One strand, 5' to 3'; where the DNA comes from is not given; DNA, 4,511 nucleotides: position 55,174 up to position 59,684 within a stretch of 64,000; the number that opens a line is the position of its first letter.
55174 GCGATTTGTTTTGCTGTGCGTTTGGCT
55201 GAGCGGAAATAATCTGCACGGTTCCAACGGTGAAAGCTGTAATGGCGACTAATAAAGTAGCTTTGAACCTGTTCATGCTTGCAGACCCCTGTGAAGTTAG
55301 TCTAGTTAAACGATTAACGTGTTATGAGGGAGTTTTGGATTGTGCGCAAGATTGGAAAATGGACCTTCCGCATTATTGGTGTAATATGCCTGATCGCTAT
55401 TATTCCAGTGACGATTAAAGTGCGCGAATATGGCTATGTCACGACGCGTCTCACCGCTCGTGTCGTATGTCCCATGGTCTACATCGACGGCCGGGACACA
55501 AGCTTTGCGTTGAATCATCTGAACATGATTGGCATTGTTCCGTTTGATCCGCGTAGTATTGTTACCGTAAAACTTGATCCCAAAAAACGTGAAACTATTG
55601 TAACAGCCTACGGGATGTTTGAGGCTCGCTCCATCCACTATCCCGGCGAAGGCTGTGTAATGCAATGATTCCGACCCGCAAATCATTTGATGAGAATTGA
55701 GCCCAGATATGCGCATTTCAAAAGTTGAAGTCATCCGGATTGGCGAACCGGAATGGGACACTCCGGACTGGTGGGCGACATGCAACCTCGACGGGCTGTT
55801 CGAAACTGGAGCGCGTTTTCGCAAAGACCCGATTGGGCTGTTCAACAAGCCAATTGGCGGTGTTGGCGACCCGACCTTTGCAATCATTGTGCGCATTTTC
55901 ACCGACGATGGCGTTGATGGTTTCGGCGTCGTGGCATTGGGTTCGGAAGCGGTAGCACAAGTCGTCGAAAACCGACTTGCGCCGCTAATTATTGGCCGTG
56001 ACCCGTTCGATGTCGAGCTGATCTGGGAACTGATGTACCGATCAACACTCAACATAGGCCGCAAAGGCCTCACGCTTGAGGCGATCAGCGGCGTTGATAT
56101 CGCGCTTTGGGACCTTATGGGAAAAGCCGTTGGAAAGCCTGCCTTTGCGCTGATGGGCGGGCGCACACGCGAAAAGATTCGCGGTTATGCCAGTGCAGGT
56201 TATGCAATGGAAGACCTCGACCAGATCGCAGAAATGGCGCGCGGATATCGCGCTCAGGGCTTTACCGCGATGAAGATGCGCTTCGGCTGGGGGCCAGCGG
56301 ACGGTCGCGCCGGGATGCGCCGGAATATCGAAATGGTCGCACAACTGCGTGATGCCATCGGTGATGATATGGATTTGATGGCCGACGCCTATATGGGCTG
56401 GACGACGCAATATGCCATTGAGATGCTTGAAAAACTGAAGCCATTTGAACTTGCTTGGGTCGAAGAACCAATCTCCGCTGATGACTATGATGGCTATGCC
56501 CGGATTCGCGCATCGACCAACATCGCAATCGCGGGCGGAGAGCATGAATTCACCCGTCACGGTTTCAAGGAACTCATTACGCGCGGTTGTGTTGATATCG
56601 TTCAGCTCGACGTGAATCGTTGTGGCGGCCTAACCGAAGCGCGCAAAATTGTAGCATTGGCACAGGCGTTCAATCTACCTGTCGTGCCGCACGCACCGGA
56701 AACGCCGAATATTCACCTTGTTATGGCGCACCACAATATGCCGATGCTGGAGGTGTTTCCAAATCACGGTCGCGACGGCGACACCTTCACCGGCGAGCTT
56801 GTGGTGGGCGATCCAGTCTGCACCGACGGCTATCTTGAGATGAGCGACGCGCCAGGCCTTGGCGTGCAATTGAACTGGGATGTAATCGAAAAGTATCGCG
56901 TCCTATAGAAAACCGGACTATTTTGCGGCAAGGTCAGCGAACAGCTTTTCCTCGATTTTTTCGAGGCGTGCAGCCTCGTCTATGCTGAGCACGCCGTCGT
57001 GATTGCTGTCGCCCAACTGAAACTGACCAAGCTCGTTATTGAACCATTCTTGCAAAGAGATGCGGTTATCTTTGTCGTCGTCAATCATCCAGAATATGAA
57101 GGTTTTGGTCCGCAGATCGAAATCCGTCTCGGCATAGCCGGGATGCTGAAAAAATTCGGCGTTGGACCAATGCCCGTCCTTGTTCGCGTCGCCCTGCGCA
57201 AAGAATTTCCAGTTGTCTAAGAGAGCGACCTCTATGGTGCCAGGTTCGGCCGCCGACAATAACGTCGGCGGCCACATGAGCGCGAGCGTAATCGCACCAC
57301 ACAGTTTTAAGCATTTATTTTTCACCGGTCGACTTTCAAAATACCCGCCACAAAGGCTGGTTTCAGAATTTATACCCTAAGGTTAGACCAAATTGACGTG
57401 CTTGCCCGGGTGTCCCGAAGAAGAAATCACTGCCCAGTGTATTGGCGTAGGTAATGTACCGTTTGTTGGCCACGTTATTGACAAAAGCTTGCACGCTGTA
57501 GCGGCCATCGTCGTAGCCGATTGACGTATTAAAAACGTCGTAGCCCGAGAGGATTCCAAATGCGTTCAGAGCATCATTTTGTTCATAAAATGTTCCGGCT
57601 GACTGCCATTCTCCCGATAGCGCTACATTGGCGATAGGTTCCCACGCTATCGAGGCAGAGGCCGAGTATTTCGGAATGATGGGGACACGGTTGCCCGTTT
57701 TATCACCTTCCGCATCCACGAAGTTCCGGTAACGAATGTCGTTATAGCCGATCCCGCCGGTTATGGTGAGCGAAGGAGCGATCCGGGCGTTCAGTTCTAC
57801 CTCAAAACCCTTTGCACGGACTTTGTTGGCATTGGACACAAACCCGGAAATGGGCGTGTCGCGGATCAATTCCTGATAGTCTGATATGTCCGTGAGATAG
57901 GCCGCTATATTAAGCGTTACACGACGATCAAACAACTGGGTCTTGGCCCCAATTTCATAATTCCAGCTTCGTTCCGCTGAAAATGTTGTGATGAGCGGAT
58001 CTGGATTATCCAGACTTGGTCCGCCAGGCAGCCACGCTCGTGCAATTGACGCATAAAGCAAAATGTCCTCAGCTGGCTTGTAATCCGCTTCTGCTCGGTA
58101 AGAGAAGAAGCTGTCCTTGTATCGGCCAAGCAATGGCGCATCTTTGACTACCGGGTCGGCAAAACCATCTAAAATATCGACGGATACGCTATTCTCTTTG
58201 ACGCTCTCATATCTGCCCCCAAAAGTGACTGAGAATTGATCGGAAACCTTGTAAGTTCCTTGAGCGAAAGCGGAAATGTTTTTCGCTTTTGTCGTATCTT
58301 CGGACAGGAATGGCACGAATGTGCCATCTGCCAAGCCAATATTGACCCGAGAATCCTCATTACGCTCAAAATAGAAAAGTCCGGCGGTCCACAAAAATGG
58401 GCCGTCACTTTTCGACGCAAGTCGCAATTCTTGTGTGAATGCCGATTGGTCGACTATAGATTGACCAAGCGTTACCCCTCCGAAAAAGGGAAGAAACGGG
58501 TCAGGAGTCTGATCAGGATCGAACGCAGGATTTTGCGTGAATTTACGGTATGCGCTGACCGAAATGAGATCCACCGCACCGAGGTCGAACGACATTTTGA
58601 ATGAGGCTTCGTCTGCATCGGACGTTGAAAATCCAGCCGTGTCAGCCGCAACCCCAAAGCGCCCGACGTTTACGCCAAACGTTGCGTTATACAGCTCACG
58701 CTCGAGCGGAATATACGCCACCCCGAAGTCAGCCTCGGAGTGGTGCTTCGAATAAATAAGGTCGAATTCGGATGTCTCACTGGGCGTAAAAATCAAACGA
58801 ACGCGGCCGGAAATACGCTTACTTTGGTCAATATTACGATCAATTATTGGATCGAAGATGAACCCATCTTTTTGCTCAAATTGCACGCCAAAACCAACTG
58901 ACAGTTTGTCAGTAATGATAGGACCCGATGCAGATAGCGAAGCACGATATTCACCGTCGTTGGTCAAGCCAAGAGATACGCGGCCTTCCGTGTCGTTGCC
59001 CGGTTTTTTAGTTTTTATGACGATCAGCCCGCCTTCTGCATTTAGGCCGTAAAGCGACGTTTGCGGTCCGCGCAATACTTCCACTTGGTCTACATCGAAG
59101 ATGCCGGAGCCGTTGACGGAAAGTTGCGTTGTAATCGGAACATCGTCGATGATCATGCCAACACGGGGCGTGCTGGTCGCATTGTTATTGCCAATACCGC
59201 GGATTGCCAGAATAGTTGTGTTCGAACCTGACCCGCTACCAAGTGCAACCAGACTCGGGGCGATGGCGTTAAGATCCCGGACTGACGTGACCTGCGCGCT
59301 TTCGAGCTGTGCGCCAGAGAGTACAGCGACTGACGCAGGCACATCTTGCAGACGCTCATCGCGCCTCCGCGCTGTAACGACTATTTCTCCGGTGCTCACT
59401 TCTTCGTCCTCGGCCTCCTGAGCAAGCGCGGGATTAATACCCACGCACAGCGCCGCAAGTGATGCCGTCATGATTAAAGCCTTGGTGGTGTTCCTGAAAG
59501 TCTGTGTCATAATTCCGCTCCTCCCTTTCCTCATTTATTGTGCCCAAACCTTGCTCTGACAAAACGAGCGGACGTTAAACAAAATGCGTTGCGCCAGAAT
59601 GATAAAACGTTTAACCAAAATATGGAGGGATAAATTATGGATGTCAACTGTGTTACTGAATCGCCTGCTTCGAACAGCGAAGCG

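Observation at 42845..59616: Recurring 16-bp LacI-type palindrome links seven sites and at least six transcription units into one putative regulon of unknown substrate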

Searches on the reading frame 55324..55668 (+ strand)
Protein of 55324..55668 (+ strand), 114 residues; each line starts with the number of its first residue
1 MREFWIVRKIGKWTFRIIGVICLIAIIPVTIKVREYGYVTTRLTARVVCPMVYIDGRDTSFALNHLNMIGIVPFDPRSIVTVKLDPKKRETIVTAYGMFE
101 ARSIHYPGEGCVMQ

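Call 7: search_protein_families(library=pfam, proteins=[window:55324-55668:+])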
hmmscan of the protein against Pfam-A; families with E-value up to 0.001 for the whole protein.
window:55324-55668:+ (114 aa): 0 families

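Call 31: search_solved_structures(query=window:55324-55668:+, max_evalue=1)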
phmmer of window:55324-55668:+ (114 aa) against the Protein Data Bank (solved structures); distinct sequences matched with E-value up to 1: 0.

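Call 33: search_protein_families(library=ncbifam, proteins=[window:55324-55668:+], max_evalue=0.00001)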
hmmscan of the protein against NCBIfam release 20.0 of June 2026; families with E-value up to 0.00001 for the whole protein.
window:55324-55668:+ (114 aa): 0 families

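Call 59: find_homologous_proteins(query=window:55324-55668:+, max_evalue=0.001)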
Query window:55324-55668:+ (114 aa): 10 proteins with E <= 0.001 among 11 candidates.
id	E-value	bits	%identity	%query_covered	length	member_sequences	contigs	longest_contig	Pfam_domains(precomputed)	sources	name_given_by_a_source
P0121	7.1e-67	241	93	100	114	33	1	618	-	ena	-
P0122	7.6e-61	221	88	95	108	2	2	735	-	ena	-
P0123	9.5e-60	218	85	100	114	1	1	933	-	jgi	jgi:hypothetical protein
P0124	2.8e-55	203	82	95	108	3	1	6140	-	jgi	jgi:hypothetical protein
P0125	5.0e-53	196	80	95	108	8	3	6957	-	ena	-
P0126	1.4e-51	191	79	95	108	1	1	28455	-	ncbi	-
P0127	3.0e-51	190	77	95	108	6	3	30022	-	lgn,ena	-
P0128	8.5e-49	182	73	100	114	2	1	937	-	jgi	jgi:hypothetical protein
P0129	8.4e-37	144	73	79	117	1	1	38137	-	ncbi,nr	ncbi:MAG: hypothetical protein HC788_00295 [Sphingopyxis sp.]|nr:hypothetical protein [Sphingopyxis 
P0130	7.1e-26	108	47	95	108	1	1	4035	-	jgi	jgi:hypothetical protein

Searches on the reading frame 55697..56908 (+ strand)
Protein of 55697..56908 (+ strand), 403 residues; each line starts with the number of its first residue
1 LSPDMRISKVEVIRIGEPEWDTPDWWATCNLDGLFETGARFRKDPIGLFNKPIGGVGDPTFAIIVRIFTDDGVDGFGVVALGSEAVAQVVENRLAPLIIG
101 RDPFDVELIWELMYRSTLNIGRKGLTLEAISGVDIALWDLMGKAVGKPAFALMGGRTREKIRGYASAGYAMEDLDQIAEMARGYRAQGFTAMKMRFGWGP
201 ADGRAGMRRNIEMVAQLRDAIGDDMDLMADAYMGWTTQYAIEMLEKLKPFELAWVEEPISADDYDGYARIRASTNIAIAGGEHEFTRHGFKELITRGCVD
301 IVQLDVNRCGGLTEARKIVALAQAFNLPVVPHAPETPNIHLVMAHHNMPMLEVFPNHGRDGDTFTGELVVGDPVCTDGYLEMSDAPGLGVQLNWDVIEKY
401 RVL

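Call 7: search_protein_families(library=pfam, proteins=[window:55697-56908:+])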
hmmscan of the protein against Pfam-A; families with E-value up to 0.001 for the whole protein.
window:55697-56908:+ (403 aa): 2 families
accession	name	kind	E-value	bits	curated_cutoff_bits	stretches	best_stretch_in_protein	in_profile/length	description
PF13378.12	MR_MLE_C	-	7.2e-66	222.5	29.4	1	177-395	2-218/219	Enolase C-terminal domain-like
PF02746.21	MR_MLE_N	-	1.8e-18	67.3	22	1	63-154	29-117/117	Mandelate racemase / muconate lactonizing enzyme, N-terminal domain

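Call 22: search_solved_structures(query=window:55697-56908:+, max_evalue=1e-20)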
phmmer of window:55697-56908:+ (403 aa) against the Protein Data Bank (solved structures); distinct sequences matched with E-value up to 1e-20: 108 (the best 60 are shown).
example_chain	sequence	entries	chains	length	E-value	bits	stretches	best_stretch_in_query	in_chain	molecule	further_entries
3stp_A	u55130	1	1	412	3.1e-95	322.8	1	66-393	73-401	Galactonate dehydratase, putative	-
3ssz_A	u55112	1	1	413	1.5e-94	320.6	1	66-394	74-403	Mandelate racemase/muconate lactonizing enzyme, N-terminal domain protein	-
3sqs_A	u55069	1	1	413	3.1e-94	319.5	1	66-393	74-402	mandelate racemase/muconate lactonizing protein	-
2oz3_A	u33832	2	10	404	5.9e-68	233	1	62-394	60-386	Mandelate racemase/muconate lactonizing enzyme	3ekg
5olc_A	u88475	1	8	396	1.6e-63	218.4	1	63-400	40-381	Galactonate dehydratase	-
3fxg_A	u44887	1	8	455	8e-63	216.1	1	63-393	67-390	Rhamnonate dehydratase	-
2p0i_A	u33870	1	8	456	8e-63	216.1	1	63-393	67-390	L-rhamnonate dehydratase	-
4ggb_A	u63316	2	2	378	6.4e-58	199.9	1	62-402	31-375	Putative uncharacterized protein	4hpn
3sjn_A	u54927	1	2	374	2.1e-55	191.6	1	62-402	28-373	Mandelate racemase/muconate lactonizing protein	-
3bjs_A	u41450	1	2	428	9.8e-54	186.1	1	60-401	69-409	Mandelate racemase/muconate lactonizing enzyme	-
2i5q_A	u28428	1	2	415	3.7e-53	184.2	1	62-396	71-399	L-rhamnonate dehydratase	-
3d46_A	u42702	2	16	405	8.1e-52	179.8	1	62-396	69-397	Putative galactonate dehydratase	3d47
2gsh_A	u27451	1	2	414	8.7e-52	179.7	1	62-396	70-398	L-RHAMNONATE DEHYDRATASE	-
2p3z_A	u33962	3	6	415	8.7e-52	179.7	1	62-396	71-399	L-rhamnonate dehydratase | Putative galactonate dehydratase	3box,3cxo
3ozm_A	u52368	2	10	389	1.5e-51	178.9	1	62-398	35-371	Putative mandelate racemase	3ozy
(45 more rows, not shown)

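Call 33: search_protein_families(library=ncbifam, proteins=[window:55697-56908:+], max_evalue=0.00001)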
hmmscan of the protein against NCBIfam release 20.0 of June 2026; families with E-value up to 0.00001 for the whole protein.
window:55697-56908:+ (403 aa): 16 families
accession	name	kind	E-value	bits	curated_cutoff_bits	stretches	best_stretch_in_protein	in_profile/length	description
NF011968.0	PRK15440.1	equivalog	5.5e-80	269.2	393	1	62-396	59-387/395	L-rhamnonate dehydratase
NF040866.1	AraD_Arch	equivalog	1.3e-64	218.5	650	1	63-402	35-371/372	arabinonate dehydratase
NF010624.0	PRK14017.1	equivalog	1e-62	212.4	311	1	63-399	16-359/382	galactonate dehydratase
NF040790.2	glucon_galact_dh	equivalog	7.6e-59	199.5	750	1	62-402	25-371/390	bifunctional D-gluconate/D-galactonate dehydratase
NF047820.1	TalGalacDh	equivalog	4.5e-55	187.1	500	1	63-393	39-357/371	L-talarate/galactarate dehydratase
NF043051.1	ManoateDhtManD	equivalog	1.2e-52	179.1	550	2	63-197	18-151/403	D-mannonate dehydratase ManD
NF011654.0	PRK15072.1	subfamily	3.2e-49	167.9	430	2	63-197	18-151/404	D-galactonate dehydratase family protein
TIGR02534.1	mucon_cyclo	subfamily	5.1e-32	111.3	334.95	1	63-401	30-366/368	muconate/chloromuconate family cycloisomerase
NF043002.1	HProlDhtase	equivalog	2e-30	105.9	500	1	63-398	34-360/366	cis-3-hydroxy-L-proline dehydratase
NF041118.1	A_G_epim_Thtga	equivalog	1.2e-16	60.8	500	1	63-327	32-285/341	L-Ala-D/L-Glu epimerase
NF042940.1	racemase_DgcA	equivalog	2.6e-14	53.1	400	1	132-328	87-265/323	N-acetyl-D-Glu racemase DgcA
TIGR01928.1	menC_lowGC_arch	equivalog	5.8e-14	51.8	200.65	1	63-325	24-274/325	o-succinylbenzoate synthase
TIGR01927.1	menC_gam_Gplu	equivalog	3.4e-09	36.4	130.55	1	184-330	120-261/307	o-succinylbenzoate synthase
NF002782.0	PRK02901.1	equivalog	2.2e-08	33.4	288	1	187-330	101-237/328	o-succinylbenzoate synthase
TIGR01060.2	eno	equivalog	8.6e-07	27.9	300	0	236-327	263-358/425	phosphopyruvate hydratase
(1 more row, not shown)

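Call 58: search_solved_structures(query=window:55697-56908:+, max_evalue=1e-90, show_alignments=1)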
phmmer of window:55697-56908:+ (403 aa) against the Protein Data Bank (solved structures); distinct sequences matched with E-value up to 1e-90: 3.
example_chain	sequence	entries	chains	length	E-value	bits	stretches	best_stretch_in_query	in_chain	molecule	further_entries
3stp_A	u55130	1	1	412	3.1e-95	322.8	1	66-393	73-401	Galactonate dehydratase, putative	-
3ssz_A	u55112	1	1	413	1.5e-94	320.6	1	66-394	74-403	Mandelate racemase/muconate lactonizing enzyme, N-terminal domain protein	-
3sqs_A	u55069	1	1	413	3.1e-94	319.5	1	66-393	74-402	mandelate racemase/muconate lactonizing protein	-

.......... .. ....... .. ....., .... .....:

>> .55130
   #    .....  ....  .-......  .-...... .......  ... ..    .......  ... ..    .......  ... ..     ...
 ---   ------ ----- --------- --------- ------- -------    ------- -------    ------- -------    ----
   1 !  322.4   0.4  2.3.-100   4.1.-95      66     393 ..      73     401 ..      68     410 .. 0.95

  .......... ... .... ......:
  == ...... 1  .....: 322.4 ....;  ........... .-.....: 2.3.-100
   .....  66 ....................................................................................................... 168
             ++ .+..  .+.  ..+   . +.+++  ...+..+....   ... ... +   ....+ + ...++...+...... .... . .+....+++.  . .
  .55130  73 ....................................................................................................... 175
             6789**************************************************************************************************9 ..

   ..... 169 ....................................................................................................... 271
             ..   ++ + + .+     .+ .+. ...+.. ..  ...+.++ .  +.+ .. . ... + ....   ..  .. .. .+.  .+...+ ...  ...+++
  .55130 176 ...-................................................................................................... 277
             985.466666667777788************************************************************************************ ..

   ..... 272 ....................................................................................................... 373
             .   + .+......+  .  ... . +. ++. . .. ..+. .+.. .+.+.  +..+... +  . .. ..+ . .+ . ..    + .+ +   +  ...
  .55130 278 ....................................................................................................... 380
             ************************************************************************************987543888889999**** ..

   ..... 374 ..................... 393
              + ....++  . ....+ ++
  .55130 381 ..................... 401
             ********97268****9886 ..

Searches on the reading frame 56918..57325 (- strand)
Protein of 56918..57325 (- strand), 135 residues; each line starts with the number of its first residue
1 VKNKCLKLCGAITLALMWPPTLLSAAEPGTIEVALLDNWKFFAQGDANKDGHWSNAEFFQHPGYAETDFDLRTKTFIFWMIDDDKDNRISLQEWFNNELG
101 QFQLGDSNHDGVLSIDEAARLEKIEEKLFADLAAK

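Call 7: search_protein_families(library=pfam, proteins=[window:56918-57325:-])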
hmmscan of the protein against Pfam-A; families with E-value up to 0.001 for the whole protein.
window:56918-57325:- (135 aa): 4 families
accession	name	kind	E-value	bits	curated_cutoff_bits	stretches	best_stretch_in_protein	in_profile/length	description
PF13202.12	EF-hand_5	-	1.5e-08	34.2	25.9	0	80-94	7-21/25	EF hand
PF00036.39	EF-hand_1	-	3.8e-07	29.6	25.4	0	77-94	5-22/29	EF hand domain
PF13405.12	EF-hand_6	-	7.3e-07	28.8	25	0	80-94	8-22/30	EF-hand domain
PF13499.12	EF-hand_7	-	2.1e-06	28.4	30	0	42-93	8-61/67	EF-hand domain pair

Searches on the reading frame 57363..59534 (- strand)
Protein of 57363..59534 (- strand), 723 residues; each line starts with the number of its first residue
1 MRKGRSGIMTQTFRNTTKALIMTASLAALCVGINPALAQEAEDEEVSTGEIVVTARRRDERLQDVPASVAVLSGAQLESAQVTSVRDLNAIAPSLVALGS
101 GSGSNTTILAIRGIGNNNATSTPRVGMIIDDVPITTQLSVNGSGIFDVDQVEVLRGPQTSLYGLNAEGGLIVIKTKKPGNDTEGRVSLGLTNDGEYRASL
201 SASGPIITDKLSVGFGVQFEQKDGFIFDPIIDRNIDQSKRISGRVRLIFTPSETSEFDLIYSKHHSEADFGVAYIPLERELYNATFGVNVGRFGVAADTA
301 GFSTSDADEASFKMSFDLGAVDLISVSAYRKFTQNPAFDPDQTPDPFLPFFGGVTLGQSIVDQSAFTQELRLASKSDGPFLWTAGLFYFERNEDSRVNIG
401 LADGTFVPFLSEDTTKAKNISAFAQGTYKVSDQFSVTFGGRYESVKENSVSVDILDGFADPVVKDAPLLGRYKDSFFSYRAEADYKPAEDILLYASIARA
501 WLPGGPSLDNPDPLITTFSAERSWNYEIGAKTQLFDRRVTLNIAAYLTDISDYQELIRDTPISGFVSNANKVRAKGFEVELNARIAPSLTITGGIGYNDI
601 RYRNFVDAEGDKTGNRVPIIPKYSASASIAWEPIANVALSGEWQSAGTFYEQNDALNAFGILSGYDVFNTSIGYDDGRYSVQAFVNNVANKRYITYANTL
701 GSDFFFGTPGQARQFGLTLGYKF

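Call 7: search_protein_families(library=pfam, proteins=[window:57363-59534:-])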
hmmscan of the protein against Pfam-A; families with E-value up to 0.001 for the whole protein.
window:57363-59534:- (723 aa): 2 families
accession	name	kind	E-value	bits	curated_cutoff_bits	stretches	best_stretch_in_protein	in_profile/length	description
PF00593.30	TonB_dep_Rec_b-barrel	-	2.2e-45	156.7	27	1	289-688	43-436/436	TonB dependent receptor-like, beta-barrel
PF07715.20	Plug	-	4.8e-16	59.6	23.9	1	62-169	2-106/107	TonB-dependent Receptor Plug Domain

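Call 33: search_protein_families(library=ncbifam, proteins=[window:57363-59534:-], max_evalue=0.00001)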
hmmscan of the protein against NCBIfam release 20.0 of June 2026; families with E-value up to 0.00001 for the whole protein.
window:57363-59534:- (723 aa): 26 families (the best 25 are shown)
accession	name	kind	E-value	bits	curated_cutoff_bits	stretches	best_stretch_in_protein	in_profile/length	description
TIGR01783.1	TonB-siderophor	subfamily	1.4e-61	209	223.5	2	412-723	357-649/649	TonB-dependent siderophore receptor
NF007465.0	PRK10044.1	equivalog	1.1e-25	90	803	2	431-697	454-704/726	ferrichrome porin FhuA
TIGR01785.1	TonB-hemin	subfamily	1.6e-25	89.7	316.85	2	49-178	2-131/677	TonB-dependent heme/hemoglobin receptor family protein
NF047944.1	FoxamRcptFoxA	equivalog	6.8e-22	77.5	1300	2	13-209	2-196/697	ferrioxamine B receptor FoxA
NF010010.0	PRK13483.1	equivalog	2.6e-21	75.3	927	1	18-274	5-265/660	ligand-gated channel protein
NF041535.1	TonB_rec_PqqU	equivalog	4.3e-21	74.9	1200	2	416-723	368-675/676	TonB-dependent receptor PqqU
TIGR01786.1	TonB-hemlactrns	subfamily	5.4e-20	71.3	323.75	2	50-178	2-136/719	TonB-dependent hemoglobin/transferrin/lactoferrin family receptor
TIGR01779.1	TonB-B12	equivalog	8.3e-20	70.9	599.7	1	26-225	10-202/614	TonB-dependent vitamin B12 receptor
NF010651.0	PRK14050.1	equivalog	9.2e-20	70.3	884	2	400-697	433-708/730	TonB-dependent siderophore receptor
NF010038.0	PRK13513.1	equivalog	4.1e-19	68.6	942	1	26-266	13-257/659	ligand-gated channel protein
NF010650.0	PRK14049.1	equivalog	7.7e-16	57.4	904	2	58-208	75-220/729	ferrioxamine B receptor precursor protein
NF007478.2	PRK10064.1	equivalog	5e-15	54.8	745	1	34-214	21-202/663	catecholate siderophore receptor CirA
TIGR04056.1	OMP_RagA_SusC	subfamily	1.4e-14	53.4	368.25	1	48-187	78-214/981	SusC/RagA family TonB-linked outer membrane protein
NF049946.1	TonB_dep_CU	exception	3.1e-14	52.2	700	1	422-694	399-662/683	TonB-dependent receptor, CU motif-type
NF007349.0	PRK09840.1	equivalog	3.1e-14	51.9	686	1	426-723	454-760/760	catecholate siderophore receptor Fiu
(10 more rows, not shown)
